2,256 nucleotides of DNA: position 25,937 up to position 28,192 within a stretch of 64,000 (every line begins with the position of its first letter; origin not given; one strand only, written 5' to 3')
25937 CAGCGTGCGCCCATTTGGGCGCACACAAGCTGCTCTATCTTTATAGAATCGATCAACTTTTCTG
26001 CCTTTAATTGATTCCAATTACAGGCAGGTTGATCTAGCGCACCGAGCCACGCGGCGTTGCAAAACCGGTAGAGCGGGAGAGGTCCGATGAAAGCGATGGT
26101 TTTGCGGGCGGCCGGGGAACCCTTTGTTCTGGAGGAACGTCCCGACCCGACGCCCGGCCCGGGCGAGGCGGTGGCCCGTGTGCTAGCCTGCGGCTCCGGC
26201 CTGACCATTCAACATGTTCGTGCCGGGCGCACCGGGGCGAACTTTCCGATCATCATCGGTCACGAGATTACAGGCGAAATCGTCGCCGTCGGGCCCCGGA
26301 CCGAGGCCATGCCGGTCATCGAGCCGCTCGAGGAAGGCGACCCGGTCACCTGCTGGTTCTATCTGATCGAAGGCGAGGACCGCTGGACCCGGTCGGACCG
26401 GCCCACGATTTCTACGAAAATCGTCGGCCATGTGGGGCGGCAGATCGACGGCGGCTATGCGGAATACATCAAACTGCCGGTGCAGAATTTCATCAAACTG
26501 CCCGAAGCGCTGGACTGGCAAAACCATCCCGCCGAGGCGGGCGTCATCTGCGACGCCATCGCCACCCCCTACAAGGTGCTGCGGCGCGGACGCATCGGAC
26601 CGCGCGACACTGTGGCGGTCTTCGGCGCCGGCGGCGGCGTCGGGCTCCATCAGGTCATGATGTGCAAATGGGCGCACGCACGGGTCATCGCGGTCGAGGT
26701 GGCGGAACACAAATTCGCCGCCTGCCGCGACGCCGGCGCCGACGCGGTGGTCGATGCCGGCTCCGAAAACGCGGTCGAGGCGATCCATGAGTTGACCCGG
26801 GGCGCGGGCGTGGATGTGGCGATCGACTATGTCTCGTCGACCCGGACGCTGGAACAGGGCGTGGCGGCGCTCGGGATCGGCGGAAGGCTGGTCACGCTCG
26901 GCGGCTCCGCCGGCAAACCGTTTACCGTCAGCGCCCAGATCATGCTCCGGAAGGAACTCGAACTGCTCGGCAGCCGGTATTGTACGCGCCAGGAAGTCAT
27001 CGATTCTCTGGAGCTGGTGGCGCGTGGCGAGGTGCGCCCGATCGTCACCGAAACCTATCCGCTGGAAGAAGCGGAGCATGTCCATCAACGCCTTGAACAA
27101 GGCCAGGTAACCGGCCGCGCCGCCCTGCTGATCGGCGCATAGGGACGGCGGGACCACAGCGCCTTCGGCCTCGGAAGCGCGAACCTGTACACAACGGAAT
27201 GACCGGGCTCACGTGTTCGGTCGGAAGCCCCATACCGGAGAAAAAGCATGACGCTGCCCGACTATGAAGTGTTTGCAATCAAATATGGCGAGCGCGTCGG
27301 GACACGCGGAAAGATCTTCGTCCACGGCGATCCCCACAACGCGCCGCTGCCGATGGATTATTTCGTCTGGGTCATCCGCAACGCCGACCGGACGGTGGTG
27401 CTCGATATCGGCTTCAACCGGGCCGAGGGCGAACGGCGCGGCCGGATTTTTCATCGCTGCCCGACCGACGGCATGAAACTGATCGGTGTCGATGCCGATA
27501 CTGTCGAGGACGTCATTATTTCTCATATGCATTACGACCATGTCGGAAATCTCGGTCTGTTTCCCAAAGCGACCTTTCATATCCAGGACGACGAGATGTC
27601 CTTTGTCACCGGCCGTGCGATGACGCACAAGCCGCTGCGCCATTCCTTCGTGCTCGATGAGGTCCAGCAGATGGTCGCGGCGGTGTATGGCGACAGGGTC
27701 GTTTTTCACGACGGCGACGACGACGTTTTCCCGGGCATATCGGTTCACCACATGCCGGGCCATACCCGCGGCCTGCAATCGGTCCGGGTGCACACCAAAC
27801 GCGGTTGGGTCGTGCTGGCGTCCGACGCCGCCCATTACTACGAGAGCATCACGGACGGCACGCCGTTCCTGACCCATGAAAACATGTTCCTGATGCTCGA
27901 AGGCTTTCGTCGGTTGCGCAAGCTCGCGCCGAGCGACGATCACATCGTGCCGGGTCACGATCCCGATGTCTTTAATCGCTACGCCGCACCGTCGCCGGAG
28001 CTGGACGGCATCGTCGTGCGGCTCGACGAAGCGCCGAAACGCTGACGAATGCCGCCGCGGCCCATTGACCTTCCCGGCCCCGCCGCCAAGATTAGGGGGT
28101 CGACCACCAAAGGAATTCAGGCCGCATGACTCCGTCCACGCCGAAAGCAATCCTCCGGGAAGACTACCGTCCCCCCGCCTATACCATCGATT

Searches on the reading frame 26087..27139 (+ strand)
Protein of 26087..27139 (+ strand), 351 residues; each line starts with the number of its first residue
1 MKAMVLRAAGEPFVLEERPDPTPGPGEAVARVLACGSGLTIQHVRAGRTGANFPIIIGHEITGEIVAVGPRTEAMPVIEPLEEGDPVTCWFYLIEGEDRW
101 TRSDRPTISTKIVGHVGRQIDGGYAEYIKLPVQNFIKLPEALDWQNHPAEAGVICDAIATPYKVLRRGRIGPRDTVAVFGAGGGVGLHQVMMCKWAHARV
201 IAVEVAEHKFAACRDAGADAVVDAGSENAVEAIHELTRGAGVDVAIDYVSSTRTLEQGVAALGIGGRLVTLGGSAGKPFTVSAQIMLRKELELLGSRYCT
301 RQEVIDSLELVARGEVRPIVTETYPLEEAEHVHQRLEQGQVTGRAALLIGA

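Call 5: search_protein_families(library=pfam, proteins=[window:26087-27139:+])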
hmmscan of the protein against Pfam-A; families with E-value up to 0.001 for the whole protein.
window:26087-27139:+ (351 aa): 3 families
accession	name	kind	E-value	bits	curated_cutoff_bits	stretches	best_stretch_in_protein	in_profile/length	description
PF00107.32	ADH_zinc_N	-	6.1e-27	94.6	31.8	1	184-312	1-128/129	Zinc-binding dehydrogenase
PF13602.12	ADH_zinc_N_2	-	8.4e-18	66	27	1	217-345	2-132/134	Zinc-binding dehydrogenase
PF08240.17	ADH_N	-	6.8e-14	52.4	23.5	1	24-140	1-104/104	Alcohol dehydrogenase GroES-like domain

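Call 6: search_protein_families(library=ncbifam, proteins=[window:26087-27139:+])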
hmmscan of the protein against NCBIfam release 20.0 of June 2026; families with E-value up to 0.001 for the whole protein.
window:26087-27139:+ (351 aa): 25 families
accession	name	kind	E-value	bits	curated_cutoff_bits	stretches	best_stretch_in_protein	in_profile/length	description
NF010344.0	PRK13771.1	subfamily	4.1e-47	160.8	349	1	1-345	1-329/334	putative alcohol dehydrogenase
NF041172.1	AcrlCoa_red_Thmprot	equivalog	3.1e-39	134.8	500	1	1-344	1-329/334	acryloyl-CoA reductase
NF006940.0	PRK09422.1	equivalog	1.4e-38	132.7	344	1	1-346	1-332/338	alcohol dehydrogenase AdhP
TIGR02824.1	quinone_pig3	subfamily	4.6e-37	127.7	296.8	1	121-347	91-323/325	putative NAD(P)H quinone oxidoreductase, PIG3 family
NF041097.1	keto_inos_dh_IolM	equivalog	1.5e-33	116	450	1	14-338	41-379/389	scyllo-inosose 3-dehydrogenase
NF003808.0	PRK05396.1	equivalog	2.2e-31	109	380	1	1-341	1-333/341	L-threonine 3-dehydrogenase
TIGR00692.1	tdh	equivalog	2.2e-28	99.3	458.35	1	9-341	7-333/340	L-threonine 3-dehydrogenase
TIGR03451.1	mycoS_dep_FDH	equivalog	4.9e-28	98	512.9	2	143-341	146-351/358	S-(hydroxymethyl)mycothiol dehydrogenase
NF007489.0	PRK10083.1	equivalog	1.2e-26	93.5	376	1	10-333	9-320/339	Zn-dependent oxidoreductase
NF047908.1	AldhRedAhr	equivalog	3.6e-25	88.5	470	1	35-345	41-331/335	NADPH-dependent aldehyde reductase Ahr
TIGR03366.1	HpnZ_proposed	hypoth_equivalog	1.4e-23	83.6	328.1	1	23-327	3-313/315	putative phosphonate catabolism associated alcohol dehydrogenase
TIGR01751.1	crot-CoA-red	equivalog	6.2e-23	81.1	378.55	2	47-235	72-252/398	crotonyl-CoA carboxylase/reductase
TIGR03989.1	Rxyl_3153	subfamily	7.1e-23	81.5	440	2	122-340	139-362/370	NDMA-dependent alcohol dehydrogenase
TIGR03201.1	dearomat_had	equivalog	1.7e-22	80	338.65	1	7-347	5-347/349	6-hydroxycyclohex-1-ene-1-carbonyl-CoA dehydrogenase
TIGR02822.1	adh_fam_2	subfamily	6.4e-22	78.1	283.5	1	13-348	15-329/329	zinc-binding alcohol dehydrogenase family protein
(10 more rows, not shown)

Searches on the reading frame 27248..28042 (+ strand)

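Call 5: search_protein_families(library=pfam, proteins=[window:27248-28042:+])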
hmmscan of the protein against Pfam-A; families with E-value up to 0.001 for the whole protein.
window:27248-28042:+ (265 aa): 2 families
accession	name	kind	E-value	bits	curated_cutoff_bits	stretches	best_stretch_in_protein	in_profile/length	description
PF00753.33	Lactamase_B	-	5.4e-15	56.3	22.7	1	39-237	7-196/196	Metallo-beta-lactamase superfamily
PF12706.13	Lactamase_B_2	-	0.00028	21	27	1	83-158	28-94/200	Beta-lactamase superfamily domain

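Call 6: search_protein_families(library=ncbifam, proteins=[window:27248-28042:+])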
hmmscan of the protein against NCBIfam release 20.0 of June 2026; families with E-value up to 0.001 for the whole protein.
window:27248-28042:+ (265 aa): 9 families
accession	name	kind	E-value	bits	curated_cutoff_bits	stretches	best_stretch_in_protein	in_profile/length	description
NF045699.1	AHLLactAiiA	equivalog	1.1e-19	70.6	375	1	76-240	86-239/251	quorum-quenching N-acyl homoserine lactonase AiiA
NF047979.1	lactonase_AidB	equivalog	6.1e-17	61.8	360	1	32-199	45-211/271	AidB family quorum-quenching N-acyl homoserine lactonase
NF045700.1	AHLLactAttM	equivalog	1.2e-15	57.8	390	1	75-246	83-254/257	AttM family quorum-quenching N-acyl homoserine lactonase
NF047925.1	pyridox_lacton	equivalog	1.1e-13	51.5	325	1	75-246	78-261/268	4-pyridoxolactonase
NF047976.1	lactonase_AhlS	equivalog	1.5e-12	47.2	475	1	77-245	95-267/276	AhlS family quorum-quenching N-acyl homoserine lactonase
NF047919.1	lactonase_YtnP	equivalog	3.3e-05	23.2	425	1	76-188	90-203/274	YtnP family quorum-quenching lactonase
NF033105.1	bla_subclass_B3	equivalog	4.2e-05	23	240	1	76-186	52-160/257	subclass B3 metallo-beta-lactamase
NF033185.1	B3_Acin_new2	exception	0.00015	21.1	625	1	79-192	83-197/285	putative subclass B3 metallo-beta-lactamase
NF012229.1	bla_class_B_core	domain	0.00064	19.9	100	0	82-179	51-136/139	metallo-beta-lactamase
